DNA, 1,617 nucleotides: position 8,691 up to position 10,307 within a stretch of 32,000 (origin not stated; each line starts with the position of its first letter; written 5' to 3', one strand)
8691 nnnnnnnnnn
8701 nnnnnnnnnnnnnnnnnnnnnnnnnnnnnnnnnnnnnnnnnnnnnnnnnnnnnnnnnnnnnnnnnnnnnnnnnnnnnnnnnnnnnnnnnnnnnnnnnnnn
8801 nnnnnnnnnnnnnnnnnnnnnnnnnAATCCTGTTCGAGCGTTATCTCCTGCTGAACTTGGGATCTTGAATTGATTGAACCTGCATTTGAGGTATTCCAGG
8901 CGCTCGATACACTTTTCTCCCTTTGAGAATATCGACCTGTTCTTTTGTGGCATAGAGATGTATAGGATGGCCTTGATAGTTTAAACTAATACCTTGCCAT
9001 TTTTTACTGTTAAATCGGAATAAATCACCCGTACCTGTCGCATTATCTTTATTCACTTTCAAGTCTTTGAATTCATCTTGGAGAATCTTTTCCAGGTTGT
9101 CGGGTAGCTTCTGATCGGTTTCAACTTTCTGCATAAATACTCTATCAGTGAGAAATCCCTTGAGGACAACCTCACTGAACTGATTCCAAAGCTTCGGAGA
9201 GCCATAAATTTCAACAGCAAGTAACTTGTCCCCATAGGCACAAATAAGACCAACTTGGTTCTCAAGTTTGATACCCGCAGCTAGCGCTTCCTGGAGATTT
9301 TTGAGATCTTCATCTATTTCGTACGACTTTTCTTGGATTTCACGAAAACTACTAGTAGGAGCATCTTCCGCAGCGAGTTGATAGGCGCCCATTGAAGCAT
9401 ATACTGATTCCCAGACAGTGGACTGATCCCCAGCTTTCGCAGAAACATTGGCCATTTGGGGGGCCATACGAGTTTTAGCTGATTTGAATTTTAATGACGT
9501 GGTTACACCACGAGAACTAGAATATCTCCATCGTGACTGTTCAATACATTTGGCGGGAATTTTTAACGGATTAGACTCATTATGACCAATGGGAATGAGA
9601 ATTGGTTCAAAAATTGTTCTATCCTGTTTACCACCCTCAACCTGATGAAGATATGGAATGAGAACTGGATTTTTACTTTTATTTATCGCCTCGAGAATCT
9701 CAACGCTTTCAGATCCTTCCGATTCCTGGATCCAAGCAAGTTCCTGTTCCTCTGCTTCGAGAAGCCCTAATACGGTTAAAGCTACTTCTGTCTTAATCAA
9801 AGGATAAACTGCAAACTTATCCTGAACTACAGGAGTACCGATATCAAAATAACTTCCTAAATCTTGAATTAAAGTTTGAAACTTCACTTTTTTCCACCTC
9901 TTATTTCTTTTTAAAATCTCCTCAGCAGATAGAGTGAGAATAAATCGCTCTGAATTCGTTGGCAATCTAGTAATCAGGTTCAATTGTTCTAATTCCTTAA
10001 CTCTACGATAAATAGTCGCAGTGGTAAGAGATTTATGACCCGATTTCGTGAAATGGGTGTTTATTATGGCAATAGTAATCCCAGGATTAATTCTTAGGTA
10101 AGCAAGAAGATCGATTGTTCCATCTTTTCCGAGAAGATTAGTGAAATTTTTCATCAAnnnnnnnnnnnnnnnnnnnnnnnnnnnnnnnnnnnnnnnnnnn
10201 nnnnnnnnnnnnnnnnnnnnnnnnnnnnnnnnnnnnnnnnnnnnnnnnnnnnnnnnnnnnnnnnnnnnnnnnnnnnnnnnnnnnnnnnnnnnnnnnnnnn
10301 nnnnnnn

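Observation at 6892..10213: Candidate undescribed self-regulated three-gene system: wHTH-ARPP-1 fusion + double wHTH + vWA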

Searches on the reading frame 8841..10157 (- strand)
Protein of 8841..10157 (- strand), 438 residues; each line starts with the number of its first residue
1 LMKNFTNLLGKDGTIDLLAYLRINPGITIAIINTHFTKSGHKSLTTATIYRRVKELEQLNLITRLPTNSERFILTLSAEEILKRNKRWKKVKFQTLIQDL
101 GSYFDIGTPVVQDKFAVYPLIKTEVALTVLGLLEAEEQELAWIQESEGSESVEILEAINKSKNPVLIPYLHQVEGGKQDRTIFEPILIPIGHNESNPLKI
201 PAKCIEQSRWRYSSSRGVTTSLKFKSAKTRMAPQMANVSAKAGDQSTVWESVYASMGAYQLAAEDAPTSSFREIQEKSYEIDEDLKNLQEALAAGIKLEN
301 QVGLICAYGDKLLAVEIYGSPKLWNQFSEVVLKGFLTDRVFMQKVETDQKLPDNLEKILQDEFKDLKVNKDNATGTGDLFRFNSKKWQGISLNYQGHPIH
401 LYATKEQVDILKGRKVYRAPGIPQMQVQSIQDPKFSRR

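Call 3: search_protein_families(library=pfam, proteins=[window:8841-10157:-], max_evalue=0.1)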
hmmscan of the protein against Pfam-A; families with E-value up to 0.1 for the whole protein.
window:8841-10157:- (438 aa): 2 families
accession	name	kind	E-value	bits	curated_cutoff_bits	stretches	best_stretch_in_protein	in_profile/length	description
PF20208.3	ARPP-1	-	1.3e-40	140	27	1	105-403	3-296/297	ARG and Rhodanese-Phosphatase-superfamily-associated Protein domain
PF01475.25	FUR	-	0.054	14.1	23.1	0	39-71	36-68/121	Ferric uptake regulator family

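Call 4: search_protein_families(library=ncbifam, proteins=[window:8841-10157:-], max_evalue=0.1)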
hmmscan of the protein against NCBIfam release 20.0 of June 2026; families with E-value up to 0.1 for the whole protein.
window:8841-10157:- (438 aa): 1 family
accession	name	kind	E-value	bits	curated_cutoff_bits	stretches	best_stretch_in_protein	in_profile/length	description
NF038208.1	garosamine_AAA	equivalog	0.016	14.9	170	1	28-90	52-115/167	Gar/GrdA family gentamicin resistance ATP-binding protein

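Call 10: find_homologous_proteins(query=window:8841-10157:-)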
Query window:8841-10157:- (438 aa): 117 proteins with E <= 0.001 among 8000 candidates. Only proteins of 240 to 767 residues were searched: fused or split forms outside these lengths cannot appear, so this answer is no evidence that the protein stands alone or is whole; lengths 'longer' or 'shorter' looks for them.
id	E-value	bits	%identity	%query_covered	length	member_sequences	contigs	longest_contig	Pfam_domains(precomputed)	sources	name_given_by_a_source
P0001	3.2e-287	970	100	100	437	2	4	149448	PF20208.4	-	-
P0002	3.0e-227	773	79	100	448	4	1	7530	PF13412.13,PF20208.4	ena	-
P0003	2.5e-223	760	78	100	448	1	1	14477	PF20208.4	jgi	jgi:hypothetical protein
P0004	4.2e-223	759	79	98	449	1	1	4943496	PF20208.4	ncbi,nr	ncbi:MAG: hypothetical protein JSW11_09005 [Candidatus Heimdallarchaeota archaeon]|nr:MAG: hypotheti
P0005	1.9e-221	754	77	100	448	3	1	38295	PF20208.4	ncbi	ncbi:MAG: ARPP-1 family domain-containing protein [Promethearchaeota archaeon]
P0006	2.0e-219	747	77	100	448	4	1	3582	PF20208.4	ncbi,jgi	ncbi:MAG: ARPP-1 family domain-containing protein [Candidatus Hodarchaeales archaeon]|jgi:hypothetic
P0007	2.2e-216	737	76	99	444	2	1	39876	PF20208.4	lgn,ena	-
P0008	9.0e-214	728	74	100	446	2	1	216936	PF20208.4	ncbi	ncbi:MAG: ARPP-1 family domain-containing protein [Promethearchaeota archaeon]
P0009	1.3e-207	708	72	97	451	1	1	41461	PF20208.4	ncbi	-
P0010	3.4e-207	707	73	97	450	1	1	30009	PF20208.4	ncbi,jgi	ncbi:MAG: ARPP-1 family domain-containing protein [Candidatus Hodarchaeales archaeon]|jgi:DNA-bindin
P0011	4.5e-207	706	72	97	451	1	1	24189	PF20208.4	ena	-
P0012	1.0e-198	679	69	100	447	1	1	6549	PF20208.4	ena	-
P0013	3.9e-190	651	66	99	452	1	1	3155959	PF20208.4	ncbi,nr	ncbi:MAG: hypothetical protein JSV04_02760 [Candidatus Heimdallarchaeota archaeon]|nr:MAG: hypotheti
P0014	3.6e-188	644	80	80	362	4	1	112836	PF20208.4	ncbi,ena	-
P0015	1.7e-183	629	80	79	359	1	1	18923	PF20208.4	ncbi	ncbi:MAG: ARPP-1 family domain-containing protein [Candidatus Thorarchaeota archaeon]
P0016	1.8e-182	625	80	79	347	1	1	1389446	PF20208.4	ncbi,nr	ncbi:MAG: hypothetical protein JSU57_05345 [Candidatus Heimdallarchaeota archaeon]|nr:MAG: hypotheti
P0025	5.1e-157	542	59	94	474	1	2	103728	PF20208.4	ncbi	-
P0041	5.2e-113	397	47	93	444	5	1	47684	PF20208.4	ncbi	-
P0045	8.6e-109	383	54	73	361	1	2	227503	PF20208.4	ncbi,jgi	ncbi:MAG: ARPP-1 family domain-containing protein [Candidatus Hodarchaeales archaeon]|jgi:hypothetic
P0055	1.7e-90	322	46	75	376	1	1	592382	PF20208.4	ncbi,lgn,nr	ncbi:MAG: hypothetical protein BAJATHORv1_20637 [Candidatus Thorarchaeota archaeon]|nr:MAG: hypothet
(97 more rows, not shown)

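Call 12: find_encoding_contigs(protein=P0004, flank=6000, max_places=1)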
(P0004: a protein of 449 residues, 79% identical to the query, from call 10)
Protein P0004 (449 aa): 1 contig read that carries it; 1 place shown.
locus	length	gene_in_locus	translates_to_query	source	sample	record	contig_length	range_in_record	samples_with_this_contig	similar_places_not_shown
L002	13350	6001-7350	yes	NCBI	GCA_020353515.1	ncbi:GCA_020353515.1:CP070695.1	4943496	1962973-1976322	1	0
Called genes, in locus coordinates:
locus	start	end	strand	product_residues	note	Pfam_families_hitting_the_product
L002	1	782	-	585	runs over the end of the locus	PF01555:N6_N4_Mtase, PF02086:MethyltransfD12 (weak), PF01170:UPF0020 (faint), PF13847:Methyltransf_31 (faint)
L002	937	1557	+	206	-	PF06445:GyrI-like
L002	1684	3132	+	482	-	PF11700:ATG22, PF07690:MFS_1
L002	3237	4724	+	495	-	PF18120:DUF5597 (faint)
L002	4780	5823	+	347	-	PF01636:APH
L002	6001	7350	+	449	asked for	PF20208:ARPP-1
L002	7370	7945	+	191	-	PF01047:MarR (faint), PF01978:TrmB (faint)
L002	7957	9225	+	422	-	PF00092:VWA, PF13519:VWA_2, PF13768:VWA_3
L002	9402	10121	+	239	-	PF01987:AIM24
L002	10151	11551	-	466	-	PF01523:PmbA_TldD_1st, PF19290:PmbA_TldD_2nd (faint), PF19289:PmbA_TldD_3rd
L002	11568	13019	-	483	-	PF01523:PmbA_TldD_1st, PF19289:PmbA_TldD_3rd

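Call 13: find_encoding_contigs(protein=P0013, flank=6000, max_places=1)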
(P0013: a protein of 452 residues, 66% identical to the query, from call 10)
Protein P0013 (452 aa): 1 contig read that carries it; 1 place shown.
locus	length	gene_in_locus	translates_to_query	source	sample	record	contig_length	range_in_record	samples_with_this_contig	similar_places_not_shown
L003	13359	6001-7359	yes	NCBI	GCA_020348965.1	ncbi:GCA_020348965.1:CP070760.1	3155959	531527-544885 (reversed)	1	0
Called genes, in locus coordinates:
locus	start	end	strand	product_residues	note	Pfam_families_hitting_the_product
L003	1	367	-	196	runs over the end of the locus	PF00483:NTP_transferase, PF12804:NTP_transf_3 (weak)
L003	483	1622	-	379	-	PF04055:Radical_SAM, PF19288:CofH_C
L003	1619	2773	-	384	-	PF04055:Radical_SAM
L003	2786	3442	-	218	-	PF01983:CofC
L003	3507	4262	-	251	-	PF01207:Dus (faint)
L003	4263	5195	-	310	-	PF01933:CofD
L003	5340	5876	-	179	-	-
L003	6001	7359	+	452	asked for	PF20208:ARPP-1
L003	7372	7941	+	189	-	PF13412:HTH_24 (faint), PF01047:MarR (faint), PF12802:MarR_2 (faint), PF12840:HTH_20 (faint)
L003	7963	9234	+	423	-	PF00092:VWA, PF13519:VWA_2, PF13768:VWA_3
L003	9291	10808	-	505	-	PF09861:Lar_N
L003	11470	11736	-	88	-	PF05016:ParE_toxin, PF15781:ParE-like_toxin (weak)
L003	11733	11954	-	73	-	PF01402:RHH_1 (weak)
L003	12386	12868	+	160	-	-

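Call 14: find_encoding_contigs(protein=P0055, flank=6000, max_places=1)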
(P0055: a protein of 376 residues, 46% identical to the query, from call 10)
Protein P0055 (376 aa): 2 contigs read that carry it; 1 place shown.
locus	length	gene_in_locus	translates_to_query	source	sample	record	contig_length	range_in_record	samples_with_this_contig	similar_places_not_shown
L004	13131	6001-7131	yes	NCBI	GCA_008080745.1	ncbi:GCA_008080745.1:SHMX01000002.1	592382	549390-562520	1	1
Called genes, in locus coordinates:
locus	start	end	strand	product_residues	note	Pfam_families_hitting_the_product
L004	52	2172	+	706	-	PF03030:H_PPase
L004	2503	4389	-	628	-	PF01144:CoA_trans (faint), PF02550:AcetylCoA_hydro, PF13336:AcetylCoA_hyd_C, PF13302:Acetyltransf_3, PF00583:Acetyltransf_1, PF13508:Acetyltransf_7 (weak)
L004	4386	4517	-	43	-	-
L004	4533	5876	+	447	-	PF07690:MFS_1, PF23262:NFD4_C (weak), PF07690:MFS_1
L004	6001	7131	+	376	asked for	PF20208:ARPP-1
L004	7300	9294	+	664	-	PF16177:ACAS_N, PF00501:AMP-binding, PF13193:AMP-binding_C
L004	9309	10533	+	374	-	PF24681:Kelch_KLHDC2_KLHL20_DRC7, PF24981:Beta-prop_ATRN-LZTR1, PF13415:Beta-prop_FBX42, PF13418:Beta-prop_TYW4, PF24681:Kelch_KLHDC2_KLHL20_DRC7, PF13418:Beta-prop_TYW4, PF24981:Beta-prop_ATRN-LZTR1, PF13415:Beta-prop_FBX42, +6 more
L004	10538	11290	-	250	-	-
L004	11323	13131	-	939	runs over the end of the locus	PF00690:Cation_ATPase_N, PF00122:E1-E2_ATPase, PF13246:Cation_ATPase, PF00702:Hydrolase, PF00689:Cation_ATPase_C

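Call 15: find_encoding_contigs(protein=P0025, flank=6000, max_places=1)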
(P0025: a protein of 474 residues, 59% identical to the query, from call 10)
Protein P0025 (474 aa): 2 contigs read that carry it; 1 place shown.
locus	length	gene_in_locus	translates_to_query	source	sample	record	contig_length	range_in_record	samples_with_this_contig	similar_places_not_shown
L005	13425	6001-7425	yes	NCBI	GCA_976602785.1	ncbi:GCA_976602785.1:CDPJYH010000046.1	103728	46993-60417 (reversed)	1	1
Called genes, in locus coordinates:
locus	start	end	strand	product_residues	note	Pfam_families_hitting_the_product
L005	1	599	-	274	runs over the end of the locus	-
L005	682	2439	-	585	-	PF01555:N6_N4_Mtase, PF01170:UPF0020 (faint), PF02086:MethyltransfD12 (faint), PF03602:Cons_hypoth95 (faint), PF01555:N6_N4_Mtase (weak)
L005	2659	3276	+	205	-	PF06445:GyrI-like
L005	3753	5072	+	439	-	PF05977:MFS_3, PF07690:MFS_1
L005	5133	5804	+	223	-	PF01177:Asp_Glu_race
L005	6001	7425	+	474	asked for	PF20208:ARPP-1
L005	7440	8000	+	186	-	PF12802:MarR_2 (faint), PF13412:HTH_24 (faint), PF01047:MarR (faint), PF08279:HTH_11 (faint)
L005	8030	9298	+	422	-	PF00092:VWA, PF13519:VWA_2, PF13768:VWA_3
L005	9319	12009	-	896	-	PF12704:MacB_PCD (weak), PF02687:FtsX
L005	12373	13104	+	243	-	PF01987:AIM24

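Call 16: find_encoding_contigs(protein=P0041, flank=6000, max_places=1)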
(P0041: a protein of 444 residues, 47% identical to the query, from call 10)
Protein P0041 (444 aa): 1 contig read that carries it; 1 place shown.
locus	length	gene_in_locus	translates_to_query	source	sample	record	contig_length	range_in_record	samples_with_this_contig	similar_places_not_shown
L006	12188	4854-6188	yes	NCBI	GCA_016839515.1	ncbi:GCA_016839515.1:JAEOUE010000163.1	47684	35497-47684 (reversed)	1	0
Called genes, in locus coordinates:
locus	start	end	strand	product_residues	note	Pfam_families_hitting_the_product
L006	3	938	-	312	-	?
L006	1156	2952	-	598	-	PF01555:N6_N4_Mtase, PF01170:UPF0020 (faint), PF01555:N6_N4_Mtase (weak)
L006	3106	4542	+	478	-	PF07690:MFS_1, PF11700:ATG22, PF07690:MFS_1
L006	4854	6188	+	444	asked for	PF20208:ARPP-1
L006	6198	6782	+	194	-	PF12802:MarR_2 (faint), PF13412:HTH_24 (faint)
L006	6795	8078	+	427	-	PF00092:VWA, PF13519:VWA_2, PF13768:VWA_3 (weak)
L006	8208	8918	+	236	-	PF01987:AIM24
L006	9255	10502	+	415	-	PF05343:Peptidase_M42 (faint), PF01546:Peptidase_M20, PF07687:M20_dimer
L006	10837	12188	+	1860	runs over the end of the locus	-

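Call 17: find_encoding_contigs(protein=P0045, flank=6000, max_places=1)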
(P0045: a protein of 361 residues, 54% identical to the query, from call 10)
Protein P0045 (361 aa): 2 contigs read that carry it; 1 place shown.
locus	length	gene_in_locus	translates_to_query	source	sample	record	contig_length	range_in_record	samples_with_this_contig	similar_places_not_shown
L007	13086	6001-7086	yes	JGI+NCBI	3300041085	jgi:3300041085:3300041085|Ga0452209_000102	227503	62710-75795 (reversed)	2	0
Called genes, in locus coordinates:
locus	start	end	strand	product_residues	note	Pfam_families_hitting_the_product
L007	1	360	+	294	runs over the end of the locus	-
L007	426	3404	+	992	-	PF04107:GCS2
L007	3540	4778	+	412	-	PF12838:Fer4_7 (weak), PF13484:Fer4_16 (faint)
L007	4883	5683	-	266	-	PF00174:Oxidored_molyb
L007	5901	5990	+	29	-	-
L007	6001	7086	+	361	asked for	PF20208:ARPP-1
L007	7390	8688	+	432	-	PF00155:Aminotran_1_2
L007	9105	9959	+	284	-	PF13529:Peptidase_C39_2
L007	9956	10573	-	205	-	PF03061:4HBT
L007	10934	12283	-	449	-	PF07690:MFS_1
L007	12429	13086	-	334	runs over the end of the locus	PF11918:Peptidase_S41_N, PF03572:Peptidase_S41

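Call 18: find_encoding_contigs(protein=P0016, flank=6000, max_places=1)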
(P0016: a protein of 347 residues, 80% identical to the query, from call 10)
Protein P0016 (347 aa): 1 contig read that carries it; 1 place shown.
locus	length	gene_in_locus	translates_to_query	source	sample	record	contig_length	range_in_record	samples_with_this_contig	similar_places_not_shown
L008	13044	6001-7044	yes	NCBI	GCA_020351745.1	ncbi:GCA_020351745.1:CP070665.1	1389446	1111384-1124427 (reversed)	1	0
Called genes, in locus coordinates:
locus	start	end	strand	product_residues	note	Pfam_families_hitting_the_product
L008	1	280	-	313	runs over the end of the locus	PF00005:ABC_tran, PF13304:AAA_21, PF13732:DrrA1-3_C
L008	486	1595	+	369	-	PF01978:TrmB (faint), PF12802:MarR_2 (faint)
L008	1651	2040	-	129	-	-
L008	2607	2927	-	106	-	-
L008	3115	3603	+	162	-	-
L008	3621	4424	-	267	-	PF00378:ECH_1, PF16113:ECH_2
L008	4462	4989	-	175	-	-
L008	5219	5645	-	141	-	PF14526:Cass2 (weak), PF06445:GyrI-like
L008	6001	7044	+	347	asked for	PF20208:ARPP-1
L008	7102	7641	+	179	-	PF08279:HTH_11 (faint), PF01047:MarR (faint), PF03551:PadR (faint), PF12802:MarR_2 (faint), PF13412:HTH_24 (faint)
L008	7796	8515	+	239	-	PF01987:AIM24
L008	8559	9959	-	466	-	PF01523:PmbA_TldD_1st, PF19290:PmbA_TldD_2nd (weak), PF19289:PmbA_TldD_3rd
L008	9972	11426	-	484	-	PF01523:PmbA_TldD_1st, PF19289:PmbA_TldD_3rd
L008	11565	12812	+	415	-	PF01546:Peptidase_M20, PF07687:M20_dimer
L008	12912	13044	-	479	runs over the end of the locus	PF09861:Lar_N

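Call 24: find_related_loci(query=A1, collection=genome_contigs, flank=8000)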
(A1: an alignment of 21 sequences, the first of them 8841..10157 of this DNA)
Query A1 (438 aa) in genome_contigs; peptide patterns used: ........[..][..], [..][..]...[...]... (x = any residue, [..] = any of these).
594 stretches matched a pattern (row limit reached: there are more); 556 encode a relative of the query (tblastn E <= 1e-3); the best 80 are kept; 80 distinct loci.
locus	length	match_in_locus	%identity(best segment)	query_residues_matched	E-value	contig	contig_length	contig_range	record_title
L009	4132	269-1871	79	1-434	0e+0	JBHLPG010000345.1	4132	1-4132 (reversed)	MAG: Promethearchaeota archaeon isolate DZ3S.51 DZ3S.51@102688, whole genome shotgun sequence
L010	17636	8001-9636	79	1-432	0e+0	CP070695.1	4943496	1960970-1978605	MAG: Candidatus Heimdallarchaeota archaeon isolate bin6 chromosome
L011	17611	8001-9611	66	1-433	0e+0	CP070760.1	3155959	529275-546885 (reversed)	MAG: Candidatus Heimdallarchaeota archaeon isolate bin272 chromosome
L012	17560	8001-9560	79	7-434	0e+0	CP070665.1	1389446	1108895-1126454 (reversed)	MAG: Candidatus Heimdallarchaeota archaeon isolate bin76 chromosome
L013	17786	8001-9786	77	1-438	0e+0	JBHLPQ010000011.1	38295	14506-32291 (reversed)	MAG: Promethearchaeota archaeon isolate H2S.126 H2S.126@495, whole genome shotgun sequence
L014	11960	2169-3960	80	1-438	0e+0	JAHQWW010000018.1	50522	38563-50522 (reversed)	MAG: Candidatus Hodarchaeota archaeon isolate WORE3 WOR324_NODE_53_length_50522_cov_4.75787_ID_105, whole genome shotgun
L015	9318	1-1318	78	7-427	3e-176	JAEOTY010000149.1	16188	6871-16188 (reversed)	MAG: Candidatus Hodarchaeota archaeon isolate YT5_056 k127_16310307, whole genome shotgun sequence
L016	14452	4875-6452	47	7-419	8e-119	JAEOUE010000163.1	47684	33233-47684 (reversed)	MAG: Candidatus Hodarchaeum mangrovi isolate FT_5_011 k127_21013779, whole genome shotgun sequence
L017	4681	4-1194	64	7-432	1e-119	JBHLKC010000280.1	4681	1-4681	MAG: Candidatus Hodarchaeota archaeon isolate DZ1B.236 DZ1B.236@86989, whole genome shotgun sequence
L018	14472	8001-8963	53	96-416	5e-118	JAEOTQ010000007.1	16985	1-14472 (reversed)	MAG: Candidatus Hodarchaeota archaeon isolate YT2_065 k127_1041472, whole genome shotgun sequence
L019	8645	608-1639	51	91-432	1e-113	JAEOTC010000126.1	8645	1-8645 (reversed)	MAG: Candidatus Hodarchaeota archaeon isolate YT1_021 k127_19895105, whole genome shotgun sequence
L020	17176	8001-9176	41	54-434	1e-94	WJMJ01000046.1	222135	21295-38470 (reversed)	MAG: Promethearchaeota archaeon isolate RBin_111 k141_1163603, whole genome shotgun sequence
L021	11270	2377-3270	39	106-407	3e-68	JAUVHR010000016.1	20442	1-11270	MAG: Candidatus Thorarchaeota archaeon isolate CSMAG_407 CSMAG_407_k141_1196766_length_20442_cov_7.0000, whole genome sh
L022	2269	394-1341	36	93-412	3e-65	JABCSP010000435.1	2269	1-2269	MAG: Candidatus Thorarchaeota archaeon isolate HM4_26_B25 NODE_31736_length_2269_cov_0.269374, whole genome shotgun sequ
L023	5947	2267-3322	34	94-434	3e-51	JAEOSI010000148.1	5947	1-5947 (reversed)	MAG: Candidatus Wukongarchaeum yapensis isolate Yap4.bin4.70 contig-145_33086, whole genome shotgun sequence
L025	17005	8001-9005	31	94-436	9e-44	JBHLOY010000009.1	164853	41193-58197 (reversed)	MAG: Promethearchaeota archaeon isolate DZ3S.305 DZ3S.305@106, whole genome shotgun sequence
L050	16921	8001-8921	33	94-402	3e-41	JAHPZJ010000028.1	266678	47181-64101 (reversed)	MAG: Promethearchaeota archaeon isolate LW60_5 NODE_61_length_266678_cov_15.720414, whole genome shotgun sequence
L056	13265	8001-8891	31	104-402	9e-37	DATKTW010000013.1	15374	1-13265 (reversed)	MAG TPA_asm: Candidatus Nanopelagicaceae bacterium isolate SMAG_U14091 k141_166148, whole genome shotgun sequence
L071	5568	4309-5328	29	97-424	8e-36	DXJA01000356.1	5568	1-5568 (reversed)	MAG TPA_asm: Candidatus Jordarchaeum madagascariense isolate EB_bin_7 k141_219007, whole genome shotgun sequence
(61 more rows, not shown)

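Call 46: search_protein_families(library=padloc, proteins=[window:8841-10157:-], max_evalue=0.01)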
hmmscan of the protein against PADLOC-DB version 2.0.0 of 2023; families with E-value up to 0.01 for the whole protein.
window:8841-10157:- (438 aa): 0 families

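Call 53: predict_structure(alignment_id=A3)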
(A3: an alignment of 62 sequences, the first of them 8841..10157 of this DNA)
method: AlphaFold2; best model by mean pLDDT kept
length: 438 residues; sequences in the alignment: 62
mean_pLDDT: 87.5   pTM: 0.75
mean pLDDT of the five models: 87.5, 87.3, 85.8, 85.6, 85.0
residues with pLDDT >= 90: 293; 70-90: 95; 50-70: 23; < 50: 27
segments of 3 or more residues with pLDDT < 50: 87-89, 211-217, 420-423, 428-438
pLDDT, mean of each block of 10 residues (from residue 1): 76 91 95 92 89 96 96 92 63 87 93 96 83 97 90 93 97 88 96 96 79 49 89 90 87 90 81 91 94 92 97 96 96 95 90 90 95 95 95 93 95 71 46 40
secondary structure, 60 per line:
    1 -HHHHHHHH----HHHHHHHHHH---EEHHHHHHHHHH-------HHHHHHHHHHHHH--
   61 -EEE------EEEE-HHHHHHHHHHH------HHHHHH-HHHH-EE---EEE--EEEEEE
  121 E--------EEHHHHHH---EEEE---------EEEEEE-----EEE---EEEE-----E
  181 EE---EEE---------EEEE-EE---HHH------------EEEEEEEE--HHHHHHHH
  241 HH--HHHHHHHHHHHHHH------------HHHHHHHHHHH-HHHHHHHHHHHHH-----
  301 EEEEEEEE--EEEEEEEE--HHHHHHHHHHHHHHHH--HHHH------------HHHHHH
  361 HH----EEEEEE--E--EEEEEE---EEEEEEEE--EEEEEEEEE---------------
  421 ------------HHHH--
elements in order: H2-9 H14-23 H29-38 H46-58 E62-64 E71-74 H76-86 H93-98 H100-103 E110-112 E115-121 H132-137 E141-144 E154-159 E165-167 E171-174 E180-182 E186-188 E198-201 E223-230 H233-242 H245-258 H271-281 H283-295 E301-308 E311-318 H321-336 H339-342 H355-362 E367-372 E378-383 E387-394 E397-405 H433-436

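Call 62: fold_search(model_id=the predicted structure, library=pdb)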
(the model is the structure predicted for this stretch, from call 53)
No match with E <= 0.001 here; weaker rows may still be real.
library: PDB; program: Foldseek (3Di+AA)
matches with E <= 10: 500; with E <= 0.001: 0
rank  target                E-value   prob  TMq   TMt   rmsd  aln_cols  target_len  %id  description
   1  3bpx_A                4.4e-03  1.00  0.17  0.44   4.2       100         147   26  Crystal Structure of MarR (released 2008-05-20)
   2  3bpv                  5.8e-03  1.00  0.16  0.46   4.4       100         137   26  Crystal Structure of MarR (released 2008-05-20)
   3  3bpx_B                1.5e-02  1.00  0.17  0.47   4.2       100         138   26  Crystal Structure of MarR (released 2008-05-20)
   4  2qww_E                1.7e-02  1.00  0.16  0.47   3.8        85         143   19  Crystal structure of multiple antibiotic-resistance repressor (MarR) (YP_013417.1) from Listeria monocytogenes 4b F236 (released 2007-08-21)
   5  6jbx_B                1.8e-02  1.00  0.16  0.45   4.7       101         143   18  Crystal structure of Streptococcus pneumoniae FabT in complex with DNA (released 2019-07-24)
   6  6jbx_A                2.0e-02  1.00  0.17  0.46   5.7       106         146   17  Crystal structure of Streptococcus pneumoniae FabT in complex with DNA (released 2019-07-24)
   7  2g7u_C                2.1e-02  0.47  0.17  0.26  16.0       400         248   10  2.3 A structure of putative catechol degradative operon regulator from Rhodococcus sp. RHA1 (released 2006-04-04)
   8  1o7l_C                2.5e-02  0.35  0.14  0.21  19.1       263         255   11  Molybdate-activated form of ModE from Escherichia coli (released 2003-02-20)
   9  3hhh_B                3.4e-02  1.00  0.17  0.61   5.1        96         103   21  Crystal structure of transcriptional regulator, a member of PadR family, from Enterococcus faecalis V583 (released 2009-06-02)
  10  1o7l_A                3.6e-02  0.28  0.14  0.21  18.2       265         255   11  Molybdate-activated form of ModE from Escherichia coli (released 2003-02-20)
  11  2qww_G                3.6e-02  1.00  0.16  0.48   3.9        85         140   19  Crystal structure of multiple antibiotic-resistance repressor (MarR) (YP_013417.1) from Listeria monocytogenes 4b F236 (released 2007-08-21)
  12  1b9m_A                3.8e-02  0.54  0.18  0.27  18.5       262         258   14  REGULATOR FROM ESCHERICHIA COLI (released 2000-03-15)
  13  2qww_B                3.8e-02  1.00  0.16  0.46   3.6        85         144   20  Crystal structure of multiple antibiotic-resistance repressor (MarR) (YP_013417.1) from Listeria monocytogenes 4b F236 (released 2007-08-21)
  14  8r3g_A                3.8e-02  1.00  0.16  0.21   8.1       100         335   16  Central glycolytic genes regulator (CggR) bound to DNA operator (released 2024-06-19)
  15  1lj9_B                4.1e-02  1.00  0.17  0.48   4.4        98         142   22  The crystal structure of the transcriptional regulator SlyA (released 2003-01-21)
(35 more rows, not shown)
